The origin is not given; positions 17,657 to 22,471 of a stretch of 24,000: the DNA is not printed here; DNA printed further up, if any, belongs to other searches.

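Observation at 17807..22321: Single 1504-aa gene with nuclease, STAND-like NTPase and long unknown C-terminus: candidate NLR/Avs-like antiphage system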

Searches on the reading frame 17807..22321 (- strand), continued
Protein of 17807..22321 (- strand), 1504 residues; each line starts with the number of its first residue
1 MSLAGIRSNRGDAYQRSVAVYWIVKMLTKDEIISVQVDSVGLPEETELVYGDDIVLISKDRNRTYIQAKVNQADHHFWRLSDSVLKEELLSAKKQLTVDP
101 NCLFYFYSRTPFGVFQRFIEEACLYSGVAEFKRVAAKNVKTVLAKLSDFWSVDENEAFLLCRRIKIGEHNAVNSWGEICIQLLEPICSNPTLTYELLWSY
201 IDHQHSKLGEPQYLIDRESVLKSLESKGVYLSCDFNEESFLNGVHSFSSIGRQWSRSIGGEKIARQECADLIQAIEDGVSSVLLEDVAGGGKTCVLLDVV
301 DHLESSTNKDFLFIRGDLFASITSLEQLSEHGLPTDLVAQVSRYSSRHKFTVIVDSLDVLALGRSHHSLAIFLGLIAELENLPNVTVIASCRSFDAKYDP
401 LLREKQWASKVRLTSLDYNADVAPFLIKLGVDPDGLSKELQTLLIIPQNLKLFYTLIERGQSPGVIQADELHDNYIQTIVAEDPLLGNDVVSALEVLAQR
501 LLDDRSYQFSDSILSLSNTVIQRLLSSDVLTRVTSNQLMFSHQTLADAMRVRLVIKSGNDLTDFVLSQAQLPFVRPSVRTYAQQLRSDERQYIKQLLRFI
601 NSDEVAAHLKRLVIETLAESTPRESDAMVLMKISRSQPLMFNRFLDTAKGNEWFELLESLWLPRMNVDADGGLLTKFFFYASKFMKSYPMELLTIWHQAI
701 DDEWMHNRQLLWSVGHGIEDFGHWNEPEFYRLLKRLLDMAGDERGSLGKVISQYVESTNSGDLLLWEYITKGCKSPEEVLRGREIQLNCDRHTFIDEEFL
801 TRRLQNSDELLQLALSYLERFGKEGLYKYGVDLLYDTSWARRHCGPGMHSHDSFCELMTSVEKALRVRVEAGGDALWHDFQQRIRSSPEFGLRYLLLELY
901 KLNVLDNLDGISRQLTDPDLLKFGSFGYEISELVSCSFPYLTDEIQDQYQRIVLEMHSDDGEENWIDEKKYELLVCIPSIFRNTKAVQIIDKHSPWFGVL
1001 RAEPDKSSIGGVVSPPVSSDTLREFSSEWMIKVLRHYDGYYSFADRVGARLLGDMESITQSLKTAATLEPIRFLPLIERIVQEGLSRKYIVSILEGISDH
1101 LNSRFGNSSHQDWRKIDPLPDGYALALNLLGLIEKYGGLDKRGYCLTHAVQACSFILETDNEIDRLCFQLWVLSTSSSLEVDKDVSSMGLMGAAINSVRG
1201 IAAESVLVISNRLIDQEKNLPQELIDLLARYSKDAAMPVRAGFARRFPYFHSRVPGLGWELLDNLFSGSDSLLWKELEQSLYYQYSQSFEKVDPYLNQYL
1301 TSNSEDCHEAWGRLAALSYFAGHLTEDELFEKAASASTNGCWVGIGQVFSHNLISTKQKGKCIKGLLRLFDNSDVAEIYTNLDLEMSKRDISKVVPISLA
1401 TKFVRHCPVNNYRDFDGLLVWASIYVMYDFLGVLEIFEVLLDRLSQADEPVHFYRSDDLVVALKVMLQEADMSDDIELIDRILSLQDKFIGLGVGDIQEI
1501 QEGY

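Call 13: search_solved_structures(query=A1, max_evalue=1, show_alignments=2)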
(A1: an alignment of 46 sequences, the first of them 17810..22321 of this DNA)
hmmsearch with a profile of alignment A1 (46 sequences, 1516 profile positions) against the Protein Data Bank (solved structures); distinct sequences matched with E-value up to 1: 9.
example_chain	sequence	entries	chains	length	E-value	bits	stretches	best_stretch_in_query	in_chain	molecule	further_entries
9n00_A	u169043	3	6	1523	0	1770.9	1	1-1516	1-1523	AAA family ATPase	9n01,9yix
5ftb_A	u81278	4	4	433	0.03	14.6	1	263-301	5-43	TPR DOMAIN PROTEIN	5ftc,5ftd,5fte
5fhd_A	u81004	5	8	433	0.03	14.6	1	263-301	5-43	Uncharacterized protein | ATP-dependent DNA helicase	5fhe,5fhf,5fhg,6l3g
5ftf_A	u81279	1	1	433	0.03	14.6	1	263-301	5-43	TPR DOMAIN PROTEIN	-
8zue_A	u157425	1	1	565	0.058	13.7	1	5-70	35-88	Anti-bacteriophage protein A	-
4xgu_A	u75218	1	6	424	0.087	13.1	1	265-388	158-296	Putative pachytene checkpoint protein 2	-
5oql_T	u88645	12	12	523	0.14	12.4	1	137-226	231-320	Putative nucleolar protein | Nop56 | Nucleolar protein 56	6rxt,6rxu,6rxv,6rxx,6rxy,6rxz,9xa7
8a22_Bw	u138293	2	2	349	0.23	11.7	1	262-316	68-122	mS29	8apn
8apo_Bw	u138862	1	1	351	0.23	11.7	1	262-316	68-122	mS29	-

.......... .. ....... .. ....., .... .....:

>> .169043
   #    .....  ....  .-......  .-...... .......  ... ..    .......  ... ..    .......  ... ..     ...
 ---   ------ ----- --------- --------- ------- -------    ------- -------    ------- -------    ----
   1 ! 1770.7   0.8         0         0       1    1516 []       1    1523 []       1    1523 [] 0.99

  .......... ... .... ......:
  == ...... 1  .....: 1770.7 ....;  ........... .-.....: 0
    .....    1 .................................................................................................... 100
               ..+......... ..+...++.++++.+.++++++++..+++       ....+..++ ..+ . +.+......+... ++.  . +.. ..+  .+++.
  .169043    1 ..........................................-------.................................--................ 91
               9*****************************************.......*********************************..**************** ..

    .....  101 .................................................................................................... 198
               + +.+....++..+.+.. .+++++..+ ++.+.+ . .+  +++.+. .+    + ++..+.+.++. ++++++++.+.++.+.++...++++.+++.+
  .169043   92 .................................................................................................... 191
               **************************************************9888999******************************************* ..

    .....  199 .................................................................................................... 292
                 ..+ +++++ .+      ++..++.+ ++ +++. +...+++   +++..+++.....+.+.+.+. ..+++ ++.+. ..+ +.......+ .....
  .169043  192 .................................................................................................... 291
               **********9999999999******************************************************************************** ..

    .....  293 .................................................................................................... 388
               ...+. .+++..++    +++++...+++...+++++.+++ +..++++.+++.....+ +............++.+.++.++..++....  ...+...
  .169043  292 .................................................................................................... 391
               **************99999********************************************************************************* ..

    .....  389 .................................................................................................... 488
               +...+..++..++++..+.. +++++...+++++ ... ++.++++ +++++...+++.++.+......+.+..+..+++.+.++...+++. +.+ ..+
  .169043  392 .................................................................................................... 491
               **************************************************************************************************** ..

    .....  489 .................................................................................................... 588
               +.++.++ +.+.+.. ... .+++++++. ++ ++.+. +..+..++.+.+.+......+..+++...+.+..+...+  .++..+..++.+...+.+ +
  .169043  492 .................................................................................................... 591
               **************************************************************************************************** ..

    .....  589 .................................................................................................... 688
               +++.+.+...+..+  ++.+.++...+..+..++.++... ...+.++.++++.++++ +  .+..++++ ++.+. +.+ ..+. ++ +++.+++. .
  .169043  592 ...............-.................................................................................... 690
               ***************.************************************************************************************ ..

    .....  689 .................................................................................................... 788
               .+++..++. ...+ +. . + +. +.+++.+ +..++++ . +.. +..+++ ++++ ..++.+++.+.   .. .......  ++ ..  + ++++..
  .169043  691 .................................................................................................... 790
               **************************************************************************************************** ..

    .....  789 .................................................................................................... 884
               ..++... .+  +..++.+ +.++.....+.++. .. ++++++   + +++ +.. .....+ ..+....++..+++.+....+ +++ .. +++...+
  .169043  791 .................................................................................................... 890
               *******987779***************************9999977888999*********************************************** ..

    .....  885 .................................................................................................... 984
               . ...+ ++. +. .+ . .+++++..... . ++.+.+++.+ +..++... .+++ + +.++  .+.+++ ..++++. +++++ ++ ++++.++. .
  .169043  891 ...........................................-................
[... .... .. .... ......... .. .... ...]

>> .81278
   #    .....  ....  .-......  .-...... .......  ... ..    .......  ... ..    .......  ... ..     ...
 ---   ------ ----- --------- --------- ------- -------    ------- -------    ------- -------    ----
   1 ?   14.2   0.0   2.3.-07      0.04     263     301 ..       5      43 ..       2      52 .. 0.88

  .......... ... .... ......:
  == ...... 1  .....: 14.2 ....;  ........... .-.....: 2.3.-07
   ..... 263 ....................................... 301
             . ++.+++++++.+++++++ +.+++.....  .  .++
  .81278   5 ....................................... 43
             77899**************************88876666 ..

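Call 14: find_encoding_contigs(protein=P0001, flank=10000, max_places=3)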
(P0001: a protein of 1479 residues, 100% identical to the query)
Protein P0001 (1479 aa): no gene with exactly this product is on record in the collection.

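Call 23: search_solved_structures(query=window:17810-22321:-, max_evalue=0.01, show_alignments=1)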
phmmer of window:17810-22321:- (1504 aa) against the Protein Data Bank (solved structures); distinct sequences matched with E-value up to 0.01: 1.
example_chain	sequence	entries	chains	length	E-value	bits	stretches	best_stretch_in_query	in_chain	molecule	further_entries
9n00_A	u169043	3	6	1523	5.3e-159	534.4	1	1-1498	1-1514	AAA family ATPase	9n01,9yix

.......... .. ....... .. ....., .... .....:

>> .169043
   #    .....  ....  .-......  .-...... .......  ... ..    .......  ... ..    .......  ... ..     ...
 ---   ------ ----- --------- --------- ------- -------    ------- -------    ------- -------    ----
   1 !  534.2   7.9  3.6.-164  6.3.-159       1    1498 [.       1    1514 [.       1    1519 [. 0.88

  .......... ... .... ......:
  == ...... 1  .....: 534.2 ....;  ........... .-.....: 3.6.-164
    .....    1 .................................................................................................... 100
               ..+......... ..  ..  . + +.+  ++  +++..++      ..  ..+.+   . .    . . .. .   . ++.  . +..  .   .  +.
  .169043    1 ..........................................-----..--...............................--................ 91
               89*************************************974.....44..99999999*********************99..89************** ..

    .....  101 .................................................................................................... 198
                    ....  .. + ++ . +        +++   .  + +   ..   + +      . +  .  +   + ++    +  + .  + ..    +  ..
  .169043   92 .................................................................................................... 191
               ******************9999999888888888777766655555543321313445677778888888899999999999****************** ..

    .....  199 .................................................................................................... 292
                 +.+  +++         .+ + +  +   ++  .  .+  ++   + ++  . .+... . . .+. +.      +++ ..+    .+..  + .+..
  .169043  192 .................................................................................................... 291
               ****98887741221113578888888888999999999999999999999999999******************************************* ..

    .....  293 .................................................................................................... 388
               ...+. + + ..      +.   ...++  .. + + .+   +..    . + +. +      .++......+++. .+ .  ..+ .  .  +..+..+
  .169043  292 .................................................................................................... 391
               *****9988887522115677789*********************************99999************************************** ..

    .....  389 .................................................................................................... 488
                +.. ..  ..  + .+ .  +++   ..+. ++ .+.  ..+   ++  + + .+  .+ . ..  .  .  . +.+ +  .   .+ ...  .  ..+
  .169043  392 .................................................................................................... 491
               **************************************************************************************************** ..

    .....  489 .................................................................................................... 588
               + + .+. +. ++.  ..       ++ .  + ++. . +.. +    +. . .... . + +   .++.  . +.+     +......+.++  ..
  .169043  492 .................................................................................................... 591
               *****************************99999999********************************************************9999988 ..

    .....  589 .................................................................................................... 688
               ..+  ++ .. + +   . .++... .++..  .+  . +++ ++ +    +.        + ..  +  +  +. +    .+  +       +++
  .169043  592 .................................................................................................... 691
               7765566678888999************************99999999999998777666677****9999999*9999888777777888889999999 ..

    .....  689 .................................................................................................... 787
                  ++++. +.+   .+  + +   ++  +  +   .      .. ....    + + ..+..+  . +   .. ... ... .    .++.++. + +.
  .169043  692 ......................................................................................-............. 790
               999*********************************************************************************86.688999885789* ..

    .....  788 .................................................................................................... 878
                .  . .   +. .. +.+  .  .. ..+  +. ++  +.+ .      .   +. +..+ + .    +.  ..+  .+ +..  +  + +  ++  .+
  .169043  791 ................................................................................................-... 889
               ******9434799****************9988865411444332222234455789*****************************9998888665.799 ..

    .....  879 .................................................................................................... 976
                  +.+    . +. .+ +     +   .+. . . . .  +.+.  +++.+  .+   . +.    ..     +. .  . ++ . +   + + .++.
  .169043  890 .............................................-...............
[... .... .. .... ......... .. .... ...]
